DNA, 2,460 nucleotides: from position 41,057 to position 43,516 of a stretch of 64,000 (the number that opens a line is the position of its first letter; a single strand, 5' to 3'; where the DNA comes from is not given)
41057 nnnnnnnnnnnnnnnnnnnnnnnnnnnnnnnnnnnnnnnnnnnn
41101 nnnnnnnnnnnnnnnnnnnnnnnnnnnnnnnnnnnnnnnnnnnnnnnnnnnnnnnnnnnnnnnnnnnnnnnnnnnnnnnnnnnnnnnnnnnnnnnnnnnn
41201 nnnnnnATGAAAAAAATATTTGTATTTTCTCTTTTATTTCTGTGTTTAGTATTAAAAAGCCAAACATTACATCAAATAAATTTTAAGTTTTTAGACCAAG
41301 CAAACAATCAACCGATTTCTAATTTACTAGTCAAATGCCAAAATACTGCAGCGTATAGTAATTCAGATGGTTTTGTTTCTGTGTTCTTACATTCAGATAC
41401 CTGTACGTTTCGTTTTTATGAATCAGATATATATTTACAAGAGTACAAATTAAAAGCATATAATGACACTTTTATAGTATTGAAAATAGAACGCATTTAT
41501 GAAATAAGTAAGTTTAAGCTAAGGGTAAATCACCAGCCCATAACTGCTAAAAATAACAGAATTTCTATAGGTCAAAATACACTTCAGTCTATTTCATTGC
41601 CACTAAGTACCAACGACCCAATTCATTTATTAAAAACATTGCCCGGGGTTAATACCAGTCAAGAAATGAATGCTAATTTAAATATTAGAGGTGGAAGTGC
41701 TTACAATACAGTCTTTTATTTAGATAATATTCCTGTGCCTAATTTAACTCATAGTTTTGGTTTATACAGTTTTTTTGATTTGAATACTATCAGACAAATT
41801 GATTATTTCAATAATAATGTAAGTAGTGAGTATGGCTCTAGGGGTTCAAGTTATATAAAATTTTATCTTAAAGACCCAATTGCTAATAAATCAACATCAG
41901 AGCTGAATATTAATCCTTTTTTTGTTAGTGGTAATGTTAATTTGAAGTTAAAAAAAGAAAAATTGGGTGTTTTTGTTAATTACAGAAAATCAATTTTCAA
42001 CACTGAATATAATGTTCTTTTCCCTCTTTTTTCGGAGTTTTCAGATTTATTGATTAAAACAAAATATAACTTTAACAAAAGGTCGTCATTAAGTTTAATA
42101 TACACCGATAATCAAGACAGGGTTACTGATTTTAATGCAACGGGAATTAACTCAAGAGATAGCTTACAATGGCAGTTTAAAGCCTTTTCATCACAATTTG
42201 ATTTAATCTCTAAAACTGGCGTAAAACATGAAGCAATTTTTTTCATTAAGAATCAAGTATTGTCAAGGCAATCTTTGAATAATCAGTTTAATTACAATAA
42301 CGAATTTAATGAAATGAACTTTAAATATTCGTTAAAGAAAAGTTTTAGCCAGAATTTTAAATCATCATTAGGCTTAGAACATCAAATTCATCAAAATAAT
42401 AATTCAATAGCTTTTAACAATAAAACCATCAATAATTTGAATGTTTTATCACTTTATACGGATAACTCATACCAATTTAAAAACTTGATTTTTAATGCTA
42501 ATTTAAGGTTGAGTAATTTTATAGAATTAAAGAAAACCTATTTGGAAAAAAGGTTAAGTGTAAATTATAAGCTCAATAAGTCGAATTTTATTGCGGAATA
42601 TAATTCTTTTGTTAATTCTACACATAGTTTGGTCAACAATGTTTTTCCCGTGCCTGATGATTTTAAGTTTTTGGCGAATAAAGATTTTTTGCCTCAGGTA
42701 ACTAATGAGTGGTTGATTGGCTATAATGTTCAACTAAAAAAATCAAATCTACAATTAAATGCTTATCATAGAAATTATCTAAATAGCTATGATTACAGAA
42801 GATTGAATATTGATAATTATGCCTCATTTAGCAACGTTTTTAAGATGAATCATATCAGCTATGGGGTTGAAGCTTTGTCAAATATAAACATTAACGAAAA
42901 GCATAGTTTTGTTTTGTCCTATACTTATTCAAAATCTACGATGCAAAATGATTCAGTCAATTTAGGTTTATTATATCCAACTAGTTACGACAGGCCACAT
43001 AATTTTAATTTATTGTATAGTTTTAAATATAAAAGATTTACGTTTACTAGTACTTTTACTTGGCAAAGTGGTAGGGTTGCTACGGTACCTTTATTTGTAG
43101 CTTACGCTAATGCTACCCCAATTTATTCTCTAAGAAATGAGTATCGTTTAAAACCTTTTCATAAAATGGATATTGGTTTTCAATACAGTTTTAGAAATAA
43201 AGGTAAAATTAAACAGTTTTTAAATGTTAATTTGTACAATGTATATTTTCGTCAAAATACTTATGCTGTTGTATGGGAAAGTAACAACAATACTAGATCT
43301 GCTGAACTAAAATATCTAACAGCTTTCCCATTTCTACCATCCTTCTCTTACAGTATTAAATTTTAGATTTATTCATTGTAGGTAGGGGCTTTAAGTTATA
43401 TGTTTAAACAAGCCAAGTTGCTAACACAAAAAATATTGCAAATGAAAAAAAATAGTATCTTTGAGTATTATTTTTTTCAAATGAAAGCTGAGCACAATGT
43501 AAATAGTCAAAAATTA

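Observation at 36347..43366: Tandemly duplicated, diverged lipoprotein + CarbopepD/plug/beta-barrel outer-membrane module with homogenised ends: a candidate undescribed OM system under XRE control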

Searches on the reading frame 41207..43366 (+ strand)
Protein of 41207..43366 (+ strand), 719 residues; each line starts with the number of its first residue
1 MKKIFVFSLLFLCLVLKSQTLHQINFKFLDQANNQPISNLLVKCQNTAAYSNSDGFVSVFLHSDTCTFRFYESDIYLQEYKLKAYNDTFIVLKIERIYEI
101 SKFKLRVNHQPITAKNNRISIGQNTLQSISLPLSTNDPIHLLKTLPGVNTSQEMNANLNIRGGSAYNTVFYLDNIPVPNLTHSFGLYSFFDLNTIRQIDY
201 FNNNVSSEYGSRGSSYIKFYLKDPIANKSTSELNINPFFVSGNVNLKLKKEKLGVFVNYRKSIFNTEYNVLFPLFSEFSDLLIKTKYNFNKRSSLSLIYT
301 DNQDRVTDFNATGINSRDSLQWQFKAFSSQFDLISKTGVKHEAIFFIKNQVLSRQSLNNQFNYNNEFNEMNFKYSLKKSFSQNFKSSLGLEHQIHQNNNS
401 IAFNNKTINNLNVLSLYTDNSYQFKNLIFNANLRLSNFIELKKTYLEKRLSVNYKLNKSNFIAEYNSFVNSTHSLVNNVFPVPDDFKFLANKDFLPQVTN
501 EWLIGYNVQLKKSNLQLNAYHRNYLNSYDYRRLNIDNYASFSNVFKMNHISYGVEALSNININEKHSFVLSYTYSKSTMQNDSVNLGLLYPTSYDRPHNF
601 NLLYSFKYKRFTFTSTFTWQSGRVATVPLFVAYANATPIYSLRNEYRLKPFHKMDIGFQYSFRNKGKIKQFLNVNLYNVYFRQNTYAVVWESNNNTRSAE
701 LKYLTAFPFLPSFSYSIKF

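Call 3: search_protein_families(library=pfam, proteins=[window:41207-43366:+], max_evalue=1)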
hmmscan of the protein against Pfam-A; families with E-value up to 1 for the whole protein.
window:41207-43366:+ (719 aa): 1 family
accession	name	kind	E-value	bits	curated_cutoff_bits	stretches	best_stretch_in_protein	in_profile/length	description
PF07715.20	Plug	-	2.4e-08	34.9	23.9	1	137-213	24-103/107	TonB-dependent Receptor Plug Domain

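Call 4: search_protein_families(library=ncbifam, proteins=[window:41207-43366:+], max_evalue=1)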
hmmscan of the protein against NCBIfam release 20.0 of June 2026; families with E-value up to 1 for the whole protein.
window:41207-43366:+ (719 aa): 0 families

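Call 6: find_homologous_proteins(query=window:41207-43366:+)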
Query window:41207-43366:+ (719 aa): 42 proteins with E <= 0.001 among 8000 candidates.
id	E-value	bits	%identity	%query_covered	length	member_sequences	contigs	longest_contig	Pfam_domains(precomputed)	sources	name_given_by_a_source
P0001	0.0e+0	1479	94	98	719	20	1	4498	PF07715.21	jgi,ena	jgi:hypothetical protein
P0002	1.9e-207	709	50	99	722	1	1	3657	PF07715.21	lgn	-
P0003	5.5e-201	688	48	99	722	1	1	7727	PF07715.21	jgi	jgi:hypothetical protein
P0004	3.9e-194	665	48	96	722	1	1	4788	PF07715.21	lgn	-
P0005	3.9e-192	659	47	97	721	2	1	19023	PF07715.21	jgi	-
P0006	7.3e-188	644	48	93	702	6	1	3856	PF07715.21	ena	-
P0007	1.7e-177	610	47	100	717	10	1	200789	PF07715.21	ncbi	-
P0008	9.7e-163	561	42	100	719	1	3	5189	-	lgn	-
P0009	3.5e-35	140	24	94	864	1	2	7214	PF13715.13,PF07715.21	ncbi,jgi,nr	ncbi:MAG TPA: TonB-dependent receptor plug domain-containing protein [Chitinophagaceae bacterium]|jg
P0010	3.7e-35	140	24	100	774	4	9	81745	PF13715.13,PF25183.2,PF07715.21,PF13620.13,PF00593.31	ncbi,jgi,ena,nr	ncbi:MAG TPA: TonB-dependent receptor [Bacteroidales bacterium]|nr:TonB-dependent receptor [Bacteroi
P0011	1.1e-34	138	28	40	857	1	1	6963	PF13715.13,PF07715.21,PF13620.13,PF00593.31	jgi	jgi:hypothetical protein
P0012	1.5e-33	134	25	100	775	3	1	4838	PF13715.13,PF07715.21,PF13620.13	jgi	-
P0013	3.9e-33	133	28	40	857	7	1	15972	PF13715.13,PF07715.21,PF13620.13,PF00593.31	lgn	-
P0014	1.0e-32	132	28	42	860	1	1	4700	PF13715.13,PF07715.21,PF13620.13,PF00593.31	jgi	jgi:hypothetical protein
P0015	4.1e-32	130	24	82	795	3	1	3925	PF13715.13,PF07715.21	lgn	-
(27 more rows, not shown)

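Call 7: search_solved_structures(query=window:41207-43366:+, max_evalue=1)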
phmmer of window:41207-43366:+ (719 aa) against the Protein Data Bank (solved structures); distinct sequences matched with E-value up to 1: 0.

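Call 9: find_encoding_contigs(protein=P0007, flank=10000, max_places=4)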
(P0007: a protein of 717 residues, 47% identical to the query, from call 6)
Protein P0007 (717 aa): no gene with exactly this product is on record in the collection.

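Call 10: find_encoding_contigs(protein=P0005, flank=10000, max_places=3)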
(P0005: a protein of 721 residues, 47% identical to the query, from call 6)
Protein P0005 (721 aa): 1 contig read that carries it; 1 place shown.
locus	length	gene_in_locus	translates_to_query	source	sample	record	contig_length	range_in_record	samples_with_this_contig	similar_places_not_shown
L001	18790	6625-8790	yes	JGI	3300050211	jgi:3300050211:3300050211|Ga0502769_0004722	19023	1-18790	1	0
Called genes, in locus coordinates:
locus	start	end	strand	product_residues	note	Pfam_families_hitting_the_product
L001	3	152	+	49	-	?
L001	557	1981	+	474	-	PF01637:ATPase_2, PF13173:AAA_14 (weak), PF13401:AAA_22 (weak)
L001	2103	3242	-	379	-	PF13173:AAA_14, PF13401:AAA_22 (faint), PF13635:DUF4143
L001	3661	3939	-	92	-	-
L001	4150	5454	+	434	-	-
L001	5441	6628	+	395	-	-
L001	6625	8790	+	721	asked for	PF07715:Plug (weak)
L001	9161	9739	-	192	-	-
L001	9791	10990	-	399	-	PF01098:FTSW_RODA_SPOVE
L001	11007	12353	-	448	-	PF21799:MurD-like_N, PF08245:Mur_ligase_M, PF02875:Mur_ligase_C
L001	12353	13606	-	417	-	PF10555:MraY_sig1 (faint), PF00953:Glycos_transf_4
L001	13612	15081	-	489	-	PF01225:Mur_ligase, PF08245:Mur_ligase_M, PF02875:Mur_ligase_C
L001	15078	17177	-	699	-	PF03717:PBP_dimer, PF00905:Transpeptidase, PF03793:PASTA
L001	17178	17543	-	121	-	PF19579:FtsL_2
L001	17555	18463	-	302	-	PF01795:Methyltransf_5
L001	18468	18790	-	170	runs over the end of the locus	PF02381:MraZ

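Call 24: find_related_loci(query=A1, collection=genome_contigs, flank=8000)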
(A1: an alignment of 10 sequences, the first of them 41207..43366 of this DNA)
Query A1 (719 aa) in genome_contigs; peptide patterns used: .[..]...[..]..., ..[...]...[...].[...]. (x = any residue, [..] = any of these).
212 stretches matched a pattern; 169 encode a relative of the query (tblastn E <= 1e-3); the best 80 are kept; 80 distinct loci.
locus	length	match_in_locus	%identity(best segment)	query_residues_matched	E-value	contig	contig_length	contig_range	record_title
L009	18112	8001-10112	95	15-718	0e+0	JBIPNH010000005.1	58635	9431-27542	MAG: Bacteroidia bacterium isolate ME2018-05-07_3300042481_group8_bin7 Rohwer_bin1035_scaffold_42_c1, whole genome shotg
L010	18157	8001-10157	83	1-719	0e+0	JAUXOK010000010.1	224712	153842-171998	MAG: Bacteroidota bacterium isolate C10_concoct.bin.20 C10_k141_77335, whole genome shotgun sequence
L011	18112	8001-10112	47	22-719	0e+0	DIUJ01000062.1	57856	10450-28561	MAG TPA_asm: Bacteroidetes bacterium UBA6161 UBA6161_contig_79364, whole genome shotgun sequence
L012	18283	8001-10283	25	24-719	6e-41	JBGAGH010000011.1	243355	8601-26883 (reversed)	MAG: Cyclobacteriaceae bacterium isolate MAG_MBR_H125.39 MBRH125-39_opera_contig_340, whole genome shotgun sequence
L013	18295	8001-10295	24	16-719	9e-40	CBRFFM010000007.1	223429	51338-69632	MAG TPA_asm: uncultured bacterium isolate SRR11839389_maxbin2_10 genome assembly, contig: ERZ27397411.7, whole genome sh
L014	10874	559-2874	24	2-719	6e-40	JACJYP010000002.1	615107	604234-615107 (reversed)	MAG: Lewinellaceae bacterium isolate HK-STAS-BACT-41 HK-STAS-BACT-41_2, whole genome shotgun sequence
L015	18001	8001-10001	24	119-719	2e-39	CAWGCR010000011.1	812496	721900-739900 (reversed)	MAG: uncultured Bacteroidales bacterium isolate MFD03804.bin.2.165 genome assembly, contig: contig_65716, whole genome s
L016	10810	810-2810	25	119-719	1e-39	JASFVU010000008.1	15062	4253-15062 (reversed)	MAG: Bacteroidales bacterium isolate D1105M20metaG_Bin_9 D1105M20metaG_FD_scaffold_812_c1, whole genome shotgun sequence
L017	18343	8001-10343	24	15-719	6e-39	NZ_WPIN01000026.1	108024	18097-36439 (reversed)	Spirosoma arboris strain HMF4905 26, whole genome shotgun sequence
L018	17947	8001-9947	24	129-719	7e-39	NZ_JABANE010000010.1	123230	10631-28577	Flammeovirga aprica JL-4 strain ATCC 23126 Scaffold10, whole genome shotgun sequence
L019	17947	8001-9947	25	129-719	1e-38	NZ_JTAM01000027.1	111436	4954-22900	Flammeovirga sp. OC4 contig29, whole genome shotgun sequence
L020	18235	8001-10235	23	30-719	7e-38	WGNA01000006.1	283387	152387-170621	MAG: Bacteroidetes bacterium isolate RI_134 c_000000136086, whole genome shotgun sequence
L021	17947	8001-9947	24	129-719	1e-37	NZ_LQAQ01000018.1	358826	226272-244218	Flammeovirga sp. SJP92 Scaffold1_7, whole genome shotgun sequence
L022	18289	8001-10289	24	17-718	4e-37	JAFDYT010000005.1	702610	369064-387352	MAG: Bacteroidetes bacterium isolate SZAS-61 BACT-AMP-13__5__length-702610, whole genome shotgun sequence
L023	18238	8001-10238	23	36-719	8e-36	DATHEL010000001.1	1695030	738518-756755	MAG TPA_asm: Cyclobacteriaceae bacterium isolate SMAG_U12420 k141_864411, whole genome shotgun sequence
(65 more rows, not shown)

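Call 30: search_protein_families(library=pfam, alignment_id=A4, max_evalue=0.001)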
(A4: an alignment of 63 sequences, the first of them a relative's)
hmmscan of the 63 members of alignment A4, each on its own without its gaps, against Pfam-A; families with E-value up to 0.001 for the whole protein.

A. member 1, L012:10287-11402:+ (372 aa): 1 family
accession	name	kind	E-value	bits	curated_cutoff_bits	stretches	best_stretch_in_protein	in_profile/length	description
PF14054.11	DUF4249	-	5.4e-23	82.4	28.5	1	27-333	4-267/269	Domain of unknown function (DUF4249)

B. families by the number of members that match (of 63 scanned): 2 families
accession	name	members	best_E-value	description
PF14054.11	DUF4249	59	3e-40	Domain of unknown function (DUF4249)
PF10830.13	DUF2553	1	0.00042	Protein of unknown function (DUF2553)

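Call 49: search_protein_families(library=pfam, proteins=[L010:5493-6833:+, L001:4150-5451:+, L010:3592-4788:+, L010:2503-3420:-], max_evalue=0.1)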
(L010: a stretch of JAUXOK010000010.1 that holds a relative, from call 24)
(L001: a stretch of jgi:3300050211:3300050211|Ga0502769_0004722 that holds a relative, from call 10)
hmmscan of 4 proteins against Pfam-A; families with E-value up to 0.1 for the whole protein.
L010:5493-6833:+ (447 aa): 0 families

L001:4150-5451:+ (434 aa): 0 families

L010:3592-4788:+ (399 aa): 13 families
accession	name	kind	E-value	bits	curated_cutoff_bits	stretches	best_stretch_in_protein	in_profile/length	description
PF13635.12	DUF4143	-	2.1e-37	128.8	28.1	1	209-364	2-159/160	Domain of unknown function (DUF4143)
PF13173.12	AAA_14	-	1.3e-28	100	27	1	43-163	3-128/129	AAA domain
PF20720.3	nSTAND3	-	3.5e-05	24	27.2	1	36-105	11-73/155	Novel STAND NTPase 3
PF13401.12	AAA_22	-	8.7e-05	23.3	27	0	43-79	6-37/130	AAA domain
PF22720.1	SNaCT14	-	0.00058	20.6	27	1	181-223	34-74/186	Short NACHT-associated C-Terminal domain, family 14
PF00004.35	AAA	-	0.0015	19.4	21.2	1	46-111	2-71/131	ATPase family associated with various cellular activities (AAA)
PF13245.12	AAA_19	-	0.0052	17.4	25.1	0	39-68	8-37/134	AAA domain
PF03193.22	RsgA_GTPase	-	0.0092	16.3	30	1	33-65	98-129/174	RsgA GTPase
PF00910.28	RNA_helicase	-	0.016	16.1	21.5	1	46-110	2-62/105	RNA helicase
PF13479.12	AAA_24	-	0.02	15.2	27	1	42-78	2-34/195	AAA domain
PF00006.31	ATP-synt_ab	-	0.037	14.1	29.5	1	39-66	11-38/213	ATP synthase alpha/beta family, nucleotide-binding domain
PF13191.12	AAA_16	-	0.048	14.6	32.6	1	39-79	19-63/167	AAA ATPase domain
PF08279.18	HTH_11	-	0.063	13.6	25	0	236-264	14-42/55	HTH domain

L010:2503-3420:- (305 aa): 0 families

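Call 70: predict_structure(alignment_id=A7)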
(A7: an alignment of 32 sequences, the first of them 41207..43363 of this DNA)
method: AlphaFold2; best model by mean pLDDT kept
length: 719 residues; sequences in the alignment: 32
mean_pLDDT: 82.0   pTM: 0.80
mean pLDDT of the five models: 82.0, 80.6, 79.9, 79.1, 78.6
residues with pLDDT >= 90: 244; 70-90: 344; 50-70: 109; < 50: 22
segments of 3 or more residues with pLDDT < 50: 98-108, 310-317
pLDDT, mean of each block of 10 residues (from residue 1): 68 54 84 75 83 80 85 80 81 66 44 79 75 64 85 70 75 85 73 87 87 83 84 86 91 93 65 72 95 94 75 52 94 89 96 73 87 93 91 93 75 96 92 96 95 90 94 75 72 93 92 89 92 69 90 94 84 94 90 88 89 90 81 66 85 88 84 86 73 59 71 86
secondary structure, 60 per line:
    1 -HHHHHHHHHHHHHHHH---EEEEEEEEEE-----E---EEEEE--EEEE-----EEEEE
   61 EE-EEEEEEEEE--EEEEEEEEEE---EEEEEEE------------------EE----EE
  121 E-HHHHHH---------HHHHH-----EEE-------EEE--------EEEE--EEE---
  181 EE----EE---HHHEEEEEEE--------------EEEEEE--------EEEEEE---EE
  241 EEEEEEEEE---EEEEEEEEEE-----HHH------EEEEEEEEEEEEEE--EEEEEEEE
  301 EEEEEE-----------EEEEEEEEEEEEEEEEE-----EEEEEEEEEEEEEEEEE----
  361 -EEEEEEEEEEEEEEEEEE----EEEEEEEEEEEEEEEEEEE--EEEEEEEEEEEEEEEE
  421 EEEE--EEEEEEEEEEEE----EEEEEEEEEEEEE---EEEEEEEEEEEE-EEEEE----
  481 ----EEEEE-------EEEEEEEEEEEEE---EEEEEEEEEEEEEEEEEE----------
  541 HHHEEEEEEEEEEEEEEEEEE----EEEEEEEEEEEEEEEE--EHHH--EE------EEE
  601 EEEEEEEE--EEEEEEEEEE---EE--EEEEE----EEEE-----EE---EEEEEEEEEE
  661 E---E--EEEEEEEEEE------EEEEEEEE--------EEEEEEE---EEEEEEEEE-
elements in order (helices of 4 or more, strands of 3 or more residues): H2-17 E21-30 E40-44 E47-50 E56-62 E64-72 E75-84 E88-94 E119-121 H123-128 H138-142 E148-150 E158-160 E169-172 E175-177 E195-201 E216-221 E230-235 E239-249 E253-262 E277-290 E293-306 E318-334 E340-356 E362-379 E384-402 E405-424 E427-438 E443-455 E459-470 E472-476 E485-489 E497-509 E513-530 E544-561 E566-581 E598-608 E611-620 E628-632 E637-640 E651-661 E668-677 E684-691 E700-706 E710-718

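Call 76: fold_search(model_id=the predicted structure, library=pdb)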
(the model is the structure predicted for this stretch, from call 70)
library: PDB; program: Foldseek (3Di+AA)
matches with E <= 10: 850; with E <= 0.001: 217
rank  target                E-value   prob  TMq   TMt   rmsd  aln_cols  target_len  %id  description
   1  5fr8_A                7.3e-23  1.00  0.60  0.61   7.9       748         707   12  Crystal structure of the siderophore receptor PirA from Acinetobacter baumannii (released 2016-05-11)
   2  1nqg                  2.0e-21  1.00  0.62  0.76   5.6       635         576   12  OUTER MEMBRANE COBALAMIN TRANSPORTER (BTUB) FROM E. COLI, WITH BOUND CALCIUM (released 2003-04-29)
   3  6ofr                  2.5e-21  1.00  0.63  0.60   7.7       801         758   12  The crystal structure of the outer membrane transporter YddB from Escherichia coli (released 2019-10-02)
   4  9nn6_A                3.3e-21  1.00  0.61  0.68   6.4       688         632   12  E. coli Cir in Complex with the RBD of Microcin V (released 2025-09-24)
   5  3m8b                  3.5e-21  1.00  0.61  0.78   4.9       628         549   12  Crystal structure of spin-labeled BtuB V10R1 in the apo state (released 2010-09-15)
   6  2o5p_A                5.1e-21  1.00  0.58  0.55   7.1       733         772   12  Crystal structure of the full length ferric pyoverdine outer membrane receptor FpvA of Pseudomonas aeruginosa in its a (released 2007-10-30)
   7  1kmp                  6.8e-21  1.00  0.61  0.67   7.0       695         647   15  Crystal structure of the Outer Membrane Transporter FecA Complexed with Ferric Citrate (released 2002-03-06)
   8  1kmo                  8.3e-21  1.00  0.60  0.64   7.2       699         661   15  Crystal structure of the Outer Membrane Transporter FecA (released 2002-03-06)
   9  2guf                  8.7e-21  1.00  0.59  0.75   5.7       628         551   11  In meso crystal structure of the cobalamin transporter, BtuB (released 2006-12-05)
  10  1nqf                  9.5e-21  1.00  0.60  0.78   5.2       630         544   12  OUTER MEMBRANE COBALAMIN TRANSPORTER (BTUB) FROM E. COLI, METHIONINE SUBSTIUTION CONSTRUCT FOR SE-MET SAD PHASING (released 2003-04-29)
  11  1nqe                  1.5e-20  1.00  0.61  0.79   5.2       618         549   12  OUTER MEMBRANE COBALAMIN TRANSPORTER (BTUB) FROM E. COLI (released 2003-04-29)
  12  2o5p_B                1.9e-20  1.00  0.58  0.56   7.4       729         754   12  Crystal structure of the full length ferric pyoverdine outer membrane receptor FpvA of Pseudomonas aeruginosa in its a (released 2007-10-30)
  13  5odw_B                3.0e-20  1.00  0.58  0.57   8.2       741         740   12  Structure of the FpvAI-pyocin S2 complex (released 2017-11-08)
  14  1po3_B                3.3e-20  1.00  0.61  0.67   7.0       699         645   14  Crystal structure of ferric citrate transporter FecA in complex with ferric citrate (released 2003-11-18)
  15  3rgn                  4.8e-20  1.00  0.60  0.77   5.2       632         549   12  Crystal structure of spin-labeled BtuB W371R1 (released 2011-10-26)
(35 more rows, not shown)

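Call 80: find_related_loci(query=A1, collection=metagenome_contigs, flank=10000)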
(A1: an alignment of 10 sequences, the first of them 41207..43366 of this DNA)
Query A1 (719 aa) in metagenome_contigs; peptide patterns used: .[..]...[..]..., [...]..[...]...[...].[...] (x = any residue, [..] = any of these).
600 stretches matched a pattern (row limit reached: there are more); 377 encode a relative of the query (tblastn E <= 1e-3); the best 80 are kept; 80 distinct loci.
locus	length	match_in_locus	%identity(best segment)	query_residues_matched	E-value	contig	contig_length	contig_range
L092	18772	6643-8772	46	10-719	0e+0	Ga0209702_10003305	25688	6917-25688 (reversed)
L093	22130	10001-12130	46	10-719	0e+0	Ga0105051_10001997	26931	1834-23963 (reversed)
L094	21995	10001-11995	26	112-718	1e-42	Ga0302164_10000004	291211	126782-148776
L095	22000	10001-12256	24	22-719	2e-40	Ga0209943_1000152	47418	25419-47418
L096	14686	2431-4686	24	22-719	2e-40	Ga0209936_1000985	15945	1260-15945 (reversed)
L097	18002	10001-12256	24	22-719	3e-40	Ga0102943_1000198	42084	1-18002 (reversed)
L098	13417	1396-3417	25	112-719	3e-39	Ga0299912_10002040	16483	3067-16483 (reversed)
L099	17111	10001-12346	25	1-719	2e-39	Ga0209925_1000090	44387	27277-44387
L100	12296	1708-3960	23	30-719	4e-39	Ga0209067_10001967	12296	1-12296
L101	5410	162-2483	26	1-705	1e-38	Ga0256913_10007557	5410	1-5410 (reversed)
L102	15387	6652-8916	25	29-719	5e-38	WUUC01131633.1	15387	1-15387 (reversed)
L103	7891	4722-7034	25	1-719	5e-37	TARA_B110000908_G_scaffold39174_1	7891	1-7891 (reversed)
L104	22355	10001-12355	24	1-719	7e-37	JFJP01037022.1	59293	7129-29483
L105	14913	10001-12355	24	1-719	7e-37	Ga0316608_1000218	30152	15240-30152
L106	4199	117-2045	26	133-719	1e-36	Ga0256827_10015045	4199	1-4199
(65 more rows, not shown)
